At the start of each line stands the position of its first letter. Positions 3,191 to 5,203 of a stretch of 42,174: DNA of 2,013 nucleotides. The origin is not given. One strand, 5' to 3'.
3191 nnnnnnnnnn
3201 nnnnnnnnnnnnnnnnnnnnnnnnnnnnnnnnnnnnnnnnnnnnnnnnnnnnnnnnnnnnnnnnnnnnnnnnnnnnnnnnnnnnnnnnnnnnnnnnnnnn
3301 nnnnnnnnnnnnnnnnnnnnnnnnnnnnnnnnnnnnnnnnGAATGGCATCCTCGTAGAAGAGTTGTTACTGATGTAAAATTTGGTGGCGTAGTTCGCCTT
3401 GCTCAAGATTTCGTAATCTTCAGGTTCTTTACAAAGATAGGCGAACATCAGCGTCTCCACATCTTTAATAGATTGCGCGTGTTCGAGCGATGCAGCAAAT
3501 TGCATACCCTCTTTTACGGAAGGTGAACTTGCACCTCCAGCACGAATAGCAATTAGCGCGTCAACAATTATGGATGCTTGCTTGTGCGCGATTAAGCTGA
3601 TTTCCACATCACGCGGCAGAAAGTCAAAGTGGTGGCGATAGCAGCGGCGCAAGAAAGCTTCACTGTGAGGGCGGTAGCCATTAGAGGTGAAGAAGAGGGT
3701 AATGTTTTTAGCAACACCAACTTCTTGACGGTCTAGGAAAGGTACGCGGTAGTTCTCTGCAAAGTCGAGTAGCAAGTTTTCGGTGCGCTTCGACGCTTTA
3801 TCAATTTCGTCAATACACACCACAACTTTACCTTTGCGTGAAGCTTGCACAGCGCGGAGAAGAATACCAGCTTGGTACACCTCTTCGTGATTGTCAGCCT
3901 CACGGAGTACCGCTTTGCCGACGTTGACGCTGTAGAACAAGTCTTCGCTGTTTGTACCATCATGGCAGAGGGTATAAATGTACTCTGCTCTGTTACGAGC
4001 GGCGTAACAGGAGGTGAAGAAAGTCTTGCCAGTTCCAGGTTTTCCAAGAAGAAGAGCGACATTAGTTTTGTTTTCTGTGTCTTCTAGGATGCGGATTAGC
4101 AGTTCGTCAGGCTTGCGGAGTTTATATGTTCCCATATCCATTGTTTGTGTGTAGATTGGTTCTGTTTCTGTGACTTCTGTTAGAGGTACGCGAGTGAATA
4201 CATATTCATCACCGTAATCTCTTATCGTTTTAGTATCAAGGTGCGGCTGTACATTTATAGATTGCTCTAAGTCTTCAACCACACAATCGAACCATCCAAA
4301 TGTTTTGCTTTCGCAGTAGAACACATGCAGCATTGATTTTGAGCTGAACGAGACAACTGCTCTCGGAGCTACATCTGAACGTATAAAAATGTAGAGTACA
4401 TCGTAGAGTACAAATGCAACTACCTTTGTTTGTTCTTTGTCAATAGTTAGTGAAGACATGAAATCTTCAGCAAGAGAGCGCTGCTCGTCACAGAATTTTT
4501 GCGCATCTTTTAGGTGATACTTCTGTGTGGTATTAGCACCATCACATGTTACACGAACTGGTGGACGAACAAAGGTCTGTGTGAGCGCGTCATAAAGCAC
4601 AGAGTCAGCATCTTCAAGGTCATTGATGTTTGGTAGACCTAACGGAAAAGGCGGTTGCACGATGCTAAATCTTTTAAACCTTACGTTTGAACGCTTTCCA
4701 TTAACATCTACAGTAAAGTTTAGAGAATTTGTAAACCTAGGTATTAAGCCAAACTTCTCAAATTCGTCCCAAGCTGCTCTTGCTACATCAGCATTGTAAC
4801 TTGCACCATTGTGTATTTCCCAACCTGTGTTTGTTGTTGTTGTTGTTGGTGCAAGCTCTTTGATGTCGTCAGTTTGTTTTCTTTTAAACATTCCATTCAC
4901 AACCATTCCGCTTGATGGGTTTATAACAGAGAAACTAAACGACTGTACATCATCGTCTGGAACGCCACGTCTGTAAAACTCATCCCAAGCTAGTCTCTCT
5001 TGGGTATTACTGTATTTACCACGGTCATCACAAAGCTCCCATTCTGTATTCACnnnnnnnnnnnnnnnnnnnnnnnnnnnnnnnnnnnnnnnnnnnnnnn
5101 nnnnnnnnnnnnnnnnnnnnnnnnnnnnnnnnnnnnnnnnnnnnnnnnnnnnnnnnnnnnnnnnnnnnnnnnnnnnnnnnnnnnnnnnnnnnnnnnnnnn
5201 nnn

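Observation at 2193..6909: Five translationally coupled genes link a Rad52-type recombination module to a MoxR/CobS-like AAA+ ATPase and a CobT-like VWA protein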

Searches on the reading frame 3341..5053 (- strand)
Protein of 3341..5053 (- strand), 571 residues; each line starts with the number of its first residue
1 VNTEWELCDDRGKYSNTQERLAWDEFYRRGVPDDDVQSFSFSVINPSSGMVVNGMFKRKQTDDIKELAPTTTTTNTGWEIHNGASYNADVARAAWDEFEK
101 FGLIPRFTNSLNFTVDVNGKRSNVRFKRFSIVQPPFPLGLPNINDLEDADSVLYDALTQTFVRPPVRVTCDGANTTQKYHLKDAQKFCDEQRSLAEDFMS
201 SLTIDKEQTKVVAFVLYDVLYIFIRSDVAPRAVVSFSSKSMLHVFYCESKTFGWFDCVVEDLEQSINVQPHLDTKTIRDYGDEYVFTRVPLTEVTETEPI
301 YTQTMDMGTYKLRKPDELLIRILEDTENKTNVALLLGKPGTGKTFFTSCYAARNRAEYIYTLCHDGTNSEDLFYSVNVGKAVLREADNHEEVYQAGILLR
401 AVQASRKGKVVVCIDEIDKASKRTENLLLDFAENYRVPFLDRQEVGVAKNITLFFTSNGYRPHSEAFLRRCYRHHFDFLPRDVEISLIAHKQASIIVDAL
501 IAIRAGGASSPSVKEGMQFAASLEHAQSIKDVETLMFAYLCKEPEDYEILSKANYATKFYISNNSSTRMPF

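Call 3: search_protein_families(library=pfam, proteins=[window:3341-5053:-], max_evalue=1)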
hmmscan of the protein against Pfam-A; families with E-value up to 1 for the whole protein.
window:3341-5053:- (571 aa): 17 families
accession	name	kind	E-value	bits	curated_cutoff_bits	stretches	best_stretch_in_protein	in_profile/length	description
PF07728.20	AAA_5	-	9.3e-19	68.3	22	1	334-470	3-138/139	AAA domain (dynein-related subfamily)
PF13401.12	AAA_22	-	3.6e-09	37.5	27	1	331-436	6-115/130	AAA domain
PF00004.35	AAA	-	5.4e-07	30.6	21.2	1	334-474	2-126/131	ATPase family associated with various cellular activities (AAA)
PF13191.12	AAA_16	-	2.7e-05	25.2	32.6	1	319-433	12-157/167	AAA ATPase domain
PF07724.20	AAA_2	-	3.4e-05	24.4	27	1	334-458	7-124/166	AAA domain (Cdc48 subfamily)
PF25199.1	nSTAND_NTPase5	-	4.3e-05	23.8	34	1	309-436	19-124/145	Novel STAND NTPase 5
PF00493.29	MCM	-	9.2e-05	22.1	23.3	1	330-434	58-147/224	MCM P-loop domain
PF13481.12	AAA_25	-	0.0058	16.7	27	1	328-352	31-55/195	AAA domain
PF13604.12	AAA_30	-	0.012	15.8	27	1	328-434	16-114/191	AAA domain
PF24883.2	NPHP3_N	-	0.038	14.6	24.8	0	326-352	18-44/164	Nephrocystin 3, N-terminal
PF13479.12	AAA_24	-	0.051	13.8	27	1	332-423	4-79/195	AAA domain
PF06745.19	ATPase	-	0.081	12.7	26.6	1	329-354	18-43/231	KaiC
PF13238.12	AAA_18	-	0.1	13.5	29.4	1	334-410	2-74/128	AAA domain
PF13245.12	AAA_19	-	0.1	13.2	25.1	1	328-355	9-36/134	AAA domain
PF20720.3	nSTAND3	-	0.1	12.7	27.2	1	328-356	15-43/155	Novel STAND NTPase 3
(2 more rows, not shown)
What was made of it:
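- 3338..4135 (-): MoxR-class AAA+ module (residues 307-571, plus stop codon), NorQ/CbbQ-like. Pfam AAA_5 9.3e-19, residues 334-470, covering 3-138 of 139 profile positions (call 3).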

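Call 4: search_protein_families(library=phrogs, proteins=[window:3341-5053:-], max_evalue=0.01)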
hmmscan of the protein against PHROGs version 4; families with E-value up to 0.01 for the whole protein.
window:3341-5053:- (571 aa): 8 families
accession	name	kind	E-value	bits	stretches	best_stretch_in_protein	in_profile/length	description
phrog_168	-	DNA, RNA and nucleotide metabolism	4.8e-12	47.2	1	327-484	40-164/314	clamp loader of DNA polymerase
phrog_16448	-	other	3.1e-09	36.6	1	327-461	447-572/680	ATPase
phrog_249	-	moron, auxiliary metabolic gene and host takeover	3.4e-05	24.4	1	306-424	110-209/380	porphyrin biosynthesis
phrog_296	-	integration and excision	4.3e-05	23.4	1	296-438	293-418/626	DNA transposition protein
phrog_5846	-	DNA, RNA and nucleotide metabolism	0.00027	21.3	1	328-434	34-120/380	clamp loader of DNA polymerase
phrog_29395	-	unknown function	0.0017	18.4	1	378-431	237-292/531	-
phrog_10371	-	DNA, RNA and nucleotide metabolism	0.0035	16.6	1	330-434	325-416/683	DNA helicase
phrog_3277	-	DNA, RNA and nucleotide metabolism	0.0085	16.9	0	326-353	6-33/168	DnaC-like helicase loader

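Call 6: search_dna_similar(query=window:3341-5053:-, collection=phages, mode=protein, max_rows=40)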
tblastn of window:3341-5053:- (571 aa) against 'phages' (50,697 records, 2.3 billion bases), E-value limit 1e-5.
No match.

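Call 10: search_solved_structures(query=window:3341-5053:-, max_evalue=0.1, show_alignments=2)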
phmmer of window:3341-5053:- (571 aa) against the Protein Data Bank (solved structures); distinct sequences matched with E-value up to 0.1: 2.
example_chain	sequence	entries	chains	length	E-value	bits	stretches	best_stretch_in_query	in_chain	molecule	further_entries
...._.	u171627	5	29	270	0.00079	21.1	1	330-491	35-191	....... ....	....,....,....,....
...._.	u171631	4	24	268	0.0051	18.4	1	332-492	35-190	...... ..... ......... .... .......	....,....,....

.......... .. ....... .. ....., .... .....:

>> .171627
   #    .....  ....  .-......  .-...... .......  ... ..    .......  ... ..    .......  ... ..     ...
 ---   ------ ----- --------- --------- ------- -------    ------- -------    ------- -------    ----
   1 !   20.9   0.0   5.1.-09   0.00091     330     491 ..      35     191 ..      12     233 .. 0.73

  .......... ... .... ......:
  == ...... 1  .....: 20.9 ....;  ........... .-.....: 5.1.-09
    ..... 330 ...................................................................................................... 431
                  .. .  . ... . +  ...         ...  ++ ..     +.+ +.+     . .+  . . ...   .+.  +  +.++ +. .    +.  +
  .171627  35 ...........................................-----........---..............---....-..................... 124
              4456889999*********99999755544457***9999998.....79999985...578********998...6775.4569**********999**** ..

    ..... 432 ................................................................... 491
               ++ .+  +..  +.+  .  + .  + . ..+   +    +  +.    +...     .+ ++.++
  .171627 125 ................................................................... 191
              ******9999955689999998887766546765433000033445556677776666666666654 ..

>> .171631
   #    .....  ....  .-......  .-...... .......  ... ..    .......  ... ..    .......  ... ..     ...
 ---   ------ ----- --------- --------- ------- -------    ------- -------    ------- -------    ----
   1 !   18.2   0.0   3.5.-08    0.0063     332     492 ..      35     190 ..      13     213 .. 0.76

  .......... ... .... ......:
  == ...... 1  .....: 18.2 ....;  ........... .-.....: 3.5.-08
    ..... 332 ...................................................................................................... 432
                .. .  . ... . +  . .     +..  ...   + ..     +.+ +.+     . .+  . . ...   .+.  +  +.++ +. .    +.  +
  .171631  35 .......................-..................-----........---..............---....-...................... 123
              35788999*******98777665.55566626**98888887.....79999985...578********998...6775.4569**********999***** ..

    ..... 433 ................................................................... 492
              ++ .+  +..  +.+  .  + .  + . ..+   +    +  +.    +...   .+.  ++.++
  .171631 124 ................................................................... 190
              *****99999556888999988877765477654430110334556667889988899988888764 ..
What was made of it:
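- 3338..4135 (-): NorQ is the best PDB sequence hit (call 10).
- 3641..3694 (-): Sensor-1 strand FFTSN (N458) and the arginine-finger region FLRRC (R469, R470). Aligned to the NorQ 'SYNPGY' and '...R' regions (call 10).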

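Call 12: find_homologous_proteins(query=window:3341-5053:-, max_evalue=0.001)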
Query window:3341-5053:- (571 aa): 144 proteins with E <= 0.001 among 8000 candidates; the best 120 are listed.
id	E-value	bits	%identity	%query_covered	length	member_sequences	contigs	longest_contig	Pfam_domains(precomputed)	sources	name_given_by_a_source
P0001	0.0e+0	1313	100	100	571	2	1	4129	PF00004.36,PF13401.13,PF07728.21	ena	-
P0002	5.4e-234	796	76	87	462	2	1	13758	PF07724.21,PF00004.36,PF13401.13,PF07728.21,PF13191.13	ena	-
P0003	3.1e-122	427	77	44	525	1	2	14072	PF00004.36,PF13401.13,PF07728.21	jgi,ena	jgi:hypothetical protein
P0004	3.4e-121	423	76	44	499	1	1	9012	PF00004.36,PF13401.13,PF07728.21,PF13191.13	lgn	-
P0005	5.5e-121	423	76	44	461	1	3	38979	PF00004.36,PF13401.13,PF07728.21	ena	-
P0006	9.3e-121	422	77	44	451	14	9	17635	PF00004.36,PF13401.13,PF07728.21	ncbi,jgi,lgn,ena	jgi:hypothetical protein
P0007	1.2e-120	422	70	49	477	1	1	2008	PF00004.36,PF13401.13,PF07728.21,PF13191.13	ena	-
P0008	2.0e-120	421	76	44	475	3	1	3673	PF00004.36,PF13401.13,PF07728.21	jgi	jgi:hypothetical protein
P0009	9.7e-120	419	76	44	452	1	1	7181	PF00004.36,PF13401.13,PF07728.21,PF13191.13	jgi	jgi:hypothetical protein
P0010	7.4e-119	416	75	44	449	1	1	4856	PF00004.36,PF13401.13,PF07728.21,PF13191.13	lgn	-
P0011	8.5e-119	416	76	44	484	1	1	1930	PF00004.36,PF13401.13,PF07728.21,PF13191.13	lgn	-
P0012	1.0e-117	412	74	44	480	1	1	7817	PF00004.36,PF13401.13,PF07728.21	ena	-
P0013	1.5e-117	411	73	44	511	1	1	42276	PF00004.36,PF13401.13,PF07728.21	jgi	jgi:hypothetical protein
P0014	4.7e-116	406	68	49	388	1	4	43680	PF00004.36,PF13401.13,PF07728.21,PF13191.13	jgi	jgi:hypothetical protein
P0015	7.6e-116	406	68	49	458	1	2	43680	PF00004.36,PF13401.13,PF07728.21,PF13191.13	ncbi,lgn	-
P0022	2.7e-114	401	64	53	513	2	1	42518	PF00004.36,PF13401.13,PF07728.21,PF13191.13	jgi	jgi:hypothetical protein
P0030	1.3e-6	45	31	34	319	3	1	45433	PF00004.36,PF13401.13,PF07728.21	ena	-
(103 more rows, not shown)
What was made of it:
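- The next best sequence relatives are cellular MoxR ATPases at 1e-8 to 1e-4 (call 12).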

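Call 19: find_encoding_contigs(protein=P0013, flank=10000, max_places=2)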
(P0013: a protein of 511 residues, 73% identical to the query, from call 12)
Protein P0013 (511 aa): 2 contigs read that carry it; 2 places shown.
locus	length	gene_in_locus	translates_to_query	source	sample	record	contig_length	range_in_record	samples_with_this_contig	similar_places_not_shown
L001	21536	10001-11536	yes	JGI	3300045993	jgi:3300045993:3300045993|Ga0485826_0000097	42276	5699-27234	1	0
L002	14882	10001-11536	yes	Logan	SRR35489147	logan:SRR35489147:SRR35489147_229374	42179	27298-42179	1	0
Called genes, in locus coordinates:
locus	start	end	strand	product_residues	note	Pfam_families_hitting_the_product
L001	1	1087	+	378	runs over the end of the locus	-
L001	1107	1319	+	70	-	-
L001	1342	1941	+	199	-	-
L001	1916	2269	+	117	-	-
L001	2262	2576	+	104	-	-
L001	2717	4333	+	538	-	PF13362:Toprim_3 (weak), PF13662:Toprim_4 (faint), PF13155:Toprim_2, PF03796:DnaB_C, PF06745:ATPase (weak)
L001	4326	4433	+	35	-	-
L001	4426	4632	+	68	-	-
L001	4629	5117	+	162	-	-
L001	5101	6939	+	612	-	PF01612:DNA_pol_A_exo1, PF00476:DNA_pol_A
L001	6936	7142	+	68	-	-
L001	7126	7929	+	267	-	PF01068:DNA_ligase_A_M, PF14743:DNA_ligase_OB_2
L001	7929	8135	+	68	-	-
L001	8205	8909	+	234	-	-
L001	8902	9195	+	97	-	-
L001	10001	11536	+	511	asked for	PF00004:AAA, PF07728:AAA_5, PF13401:AAA_22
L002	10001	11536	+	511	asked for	PF00004:AAA, PF07728:AAA_5, PF13401:AAA_22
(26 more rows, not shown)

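Call 20: find_encoding_contigs(protein=P0022, flank=10000, max_places=2)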
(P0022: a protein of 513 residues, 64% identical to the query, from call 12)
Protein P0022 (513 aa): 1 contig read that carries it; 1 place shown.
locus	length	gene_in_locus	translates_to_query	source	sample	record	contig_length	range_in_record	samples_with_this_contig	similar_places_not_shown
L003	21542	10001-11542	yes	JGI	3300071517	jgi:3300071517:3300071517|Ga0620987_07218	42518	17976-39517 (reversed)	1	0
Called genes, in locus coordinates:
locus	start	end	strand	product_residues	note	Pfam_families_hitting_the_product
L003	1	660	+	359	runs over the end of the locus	-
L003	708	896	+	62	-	-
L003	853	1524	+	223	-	-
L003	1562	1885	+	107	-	-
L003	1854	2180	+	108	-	-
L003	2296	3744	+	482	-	PF13155:Toprim_2, PF13362:Toprim_3 (faint), PF13662:Toprim_4 (weak), PF03796:DnaB_C, PF06745:ATPase, PF13481:AAA_25 (faint)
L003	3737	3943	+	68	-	-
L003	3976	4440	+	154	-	-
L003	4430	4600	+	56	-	-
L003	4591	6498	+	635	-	PF01612:DNA_pol_A_exo1, PF00476:DNA_pol_A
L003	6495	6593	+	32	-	-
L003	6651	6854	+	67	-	-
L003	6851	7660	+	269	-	PF01068:DNA_ligase_A_M (weak), PF14743:DNA_ligase_OB_2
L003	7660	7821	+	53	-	-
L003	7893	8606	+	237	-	PF06378:SSAP_Sak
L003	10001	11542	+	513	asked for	PF13191:AAA_16 (faint), PF00004:AAA, PF07728:AAA_5, PF13401:AAA_22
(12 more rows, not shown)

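Call 31: predict_structure(alignment_id=A2)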
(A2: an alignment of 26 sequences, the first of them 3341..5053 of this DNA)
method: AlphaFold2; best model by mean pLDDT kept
length: 571 residues; sequences in the alignment: 26
mean_pLDDT: 58.4   pTM: 0.35
mean pLDDT of the five models: 58.4, 57.3, 56.6, 54.2, 53.9
residues with pLDDT >= 90: 44; 70-90: 164; 50-70: 135; < 50: 228
segments of 3 or more residues with pLDDT < 50: 1-3, 60-95, 97-187, 201-208, 215-219, 228-252, 265-308, 379-381, 473-477, 568-571
pLDDT, mean of each block of 10 residues (from residue 1): 59 64 69 63 64 67 31 23 31 45 32 32 30 30 33 29 30 31 43 52 46 49 51 45 41 51 46 35 29 26 37 67 64 78 83 89 75 60 59 75 91 87 79 80 85 83 60 53 79 92 84 83 85 86 87 91 60 35
secondary structure, 60 per line:
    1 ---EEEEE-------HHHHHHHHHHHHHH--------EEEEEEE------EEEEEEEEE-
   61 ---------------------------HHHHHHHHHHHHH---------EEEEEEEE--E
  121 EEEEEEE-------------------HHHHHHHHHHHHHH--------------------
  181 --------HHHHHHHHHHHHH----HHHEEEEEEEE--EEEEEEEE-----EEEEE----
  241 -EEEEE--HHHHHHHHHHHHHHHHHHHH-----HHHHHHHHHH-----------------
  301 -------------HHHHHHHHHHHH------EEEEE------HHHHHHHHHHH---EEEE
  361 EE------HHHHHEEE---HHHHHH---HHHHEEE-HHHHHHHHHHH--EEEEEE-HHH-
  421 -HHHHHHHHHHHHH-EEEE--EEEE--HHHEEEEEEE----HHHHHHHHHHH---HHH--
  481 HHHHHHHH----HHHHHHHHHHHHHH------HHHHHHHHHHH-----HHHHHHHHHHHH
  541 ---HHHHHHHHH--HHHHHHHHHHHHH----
elements in order: E4-8 H16-29 E38-44 E51-59 H88-100 E110-117 E120-127 H147-160 H189-201 E209-216 E219-226 E232-236 E242-246 H249-268 H274-283 H314-325 E332-336 H343-353 E357-362 H369-373 E374-376 H380-385 H389-392 E393-395 H397-407 E410-415 H422-434 E436-439 E442-445 E451-457 H462-472 H481-488 H493-506 H513-523 H529-540 H544-552 H555-567
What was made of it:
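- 4136..5053 (-): N-terminal extension of the AAA+ protein (residues 1-306). It is hypervariable between relatives and absent from distant homologues. AF2 pLDDT is mostly below 50 (call 31).
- Hypervariability could equally reflect relaxed constraint on a dispensable appendage, and AF2 confidence is low there (call 31).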

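Call 33: fold_search(model_id=the predicted structure, library=pdb)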
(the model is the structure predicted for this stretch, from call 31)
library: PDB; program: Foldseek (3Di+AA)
matches with E <= 10: 1358; with E <= 0.001: 753
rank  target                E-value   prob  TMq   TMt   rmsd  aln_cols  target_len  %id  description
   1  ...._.                1.5e-10  1.00  0.23  0.48  13.0       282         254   18  NorQ hexamer from Paracoccus denitrificans (released 2026-03-25)
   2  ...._E                2.3e-10  1.00  0.22  0.47  13.4       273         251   20  NorQD complex state 4 from Jhaorihella thermophila (released 2026-03-25)
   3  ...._E                2.9e-10  1.00  0.24  0.51  13.5       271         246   19  NorQ in complex with NorD VWA domain steep staircase subset 1 from Paracoccus denitrificans (released 2026-03-25)
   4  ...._C                2.9e-10  1.00  0.23  0.49  13.2       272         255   20  reduced NorQ-NorD VWA domain complex from Paracoccus denitrificans (released 2026-03-25)
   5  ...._C                2.9e-10  1.00  0.24  0.49  13.3       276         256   19  NorQ in complex with NorD VWA domain steep staircase subset 2 from Paracoccus denitrificans (released 2026-03-25)
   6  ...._C                3.4e-10  1.00  0.24  0.50  13.3       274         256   19  NorQ hexamer from Paracoccus denitrificans (released 2026-03-25)
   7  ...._A                3.9e-10  1.00  0.23  0.48  13.3       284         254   18  reduced NorQ-NorD VWA domain complex from Paracoccus denitrificans (released 2026-03-25)
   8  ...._F                5.1e-10  1.00  0.23  0.48  12.9       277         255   20  NorQ hexamer from Paracoccus denitrificans (released 2026-03-25)
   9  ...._F                5.4e-10  1.00  0.23  0.49  12.5       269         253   20  reduced NorQ-NorD VWA domain complex from Paracoccus denitrificans (released 2026-03-25)
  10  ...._B                8.3e-10  1.00  0.23  0.48  13.4       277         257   19  NorQ in complex with NorD VWA domain from Paracoccus denitrificans (released 2026-03-25)
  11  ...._C                2.3e-09  1.00  0.23  0.47  13.0       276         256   18  NorQD complex state 1 from Jhaorihella thermophila (released 2026-03-25)
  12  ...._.                4.1e-09  1.00  0.23  0.49  13.4       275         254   20  NorQD complex state 1 from Jhaorihella thermophila (released 2026-03-25)
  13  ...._E                4.6e-09  1.00  0.23  0.49  13.9       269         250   20  NorQD complex state 3 from Jhaorihella thermophila (released 2026-03-25)
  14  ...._B                6.1e-09  1.00  0.23  0.48  13.6       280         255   20  NorQD complex state 1 from Jhaorihella thermophila (released 2026-03-25)
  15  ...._F                8.0e-09  1.00  0.22  0.48  13.1       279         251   17  NorQD complex state 1 from Jhaorihella thermophila (released 2026-03-25)
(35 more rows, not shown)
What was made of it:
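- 3338..4135 (-): Foldseek ranks 1-17 are NorQ and CbbQ, E 1.5e-10 (call 33).
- Closest known: NorQ-NorD and CbbQ-CbbO. Same: The ATPase module is minimal, about 265 aa, with NorQ and CbbQ as the best structural and sequence matches (calls 10, 33).
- AAA_5 at 9e-19 (call 3); NorQ is the top PDB sequence hit (call 10); Foldseek ranks 1-17 are NorQ and CbbQ (call 33). NorQ/CbbQ matches clearly outrank chelatase BchI in Foldseek (call 33).
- Tried and rejected: It is outranked by the AAA_5, NorQ and CbbQ evidence (calls 3, 4, 33).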

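Call 34: search_protein_families(library=ncbifam, proteins=[window:3341-5053:-], max_evalue=0.1)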
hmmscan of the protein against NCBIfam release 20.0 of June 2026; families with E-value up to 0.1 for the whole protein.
window:3341-5053:- (571 aa): 9 families
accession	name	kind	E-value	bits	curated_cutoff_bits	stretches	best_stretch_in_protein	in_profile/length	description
NF047784.1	MadB_ATPase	equivalog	3.2e-07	29.8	475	1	393-495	125-225/298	MadB family AAA-type ATPase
TIGR02928.1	TIGR02928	subfamily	0.0042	16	181.3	1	328-429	38-151/366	orc1/cdc6 family replication initiation protein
NF003745.1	PRK05342.1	equivalog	0.0073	15.2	359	0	328-426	108-192/418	ATP-dependent Clp protease ATP-binding subunit ClpX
NF005304.0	PRK06835.1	equivalog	0.0085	15.2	215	1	322-352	175-205/330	ATP-binding protein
TIGR00382.1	clpX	equivalog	0.048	12.7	370.75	0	328-426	116-200/414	ATP-dependent protease ATP-binding subunit ClpX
NF003069.1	PRK03992.1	subfamily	0.055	12.6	500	0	334-360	169-195/379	proteasome-activating nucleotidase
NF005992.0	PRK08116.1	subfamily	0.059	12.5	189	0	329-351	112-135/269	hypothetical protein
TIGR00635.1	ruvB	equivalog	0.076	12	299.05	0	308-352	8-52/305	Holliday junction branch migration DNA helicase RuvB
NF006949.0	PRK09431.1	equivalog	0.094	11.2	499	0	423-483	388-445/554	asparagine synthase B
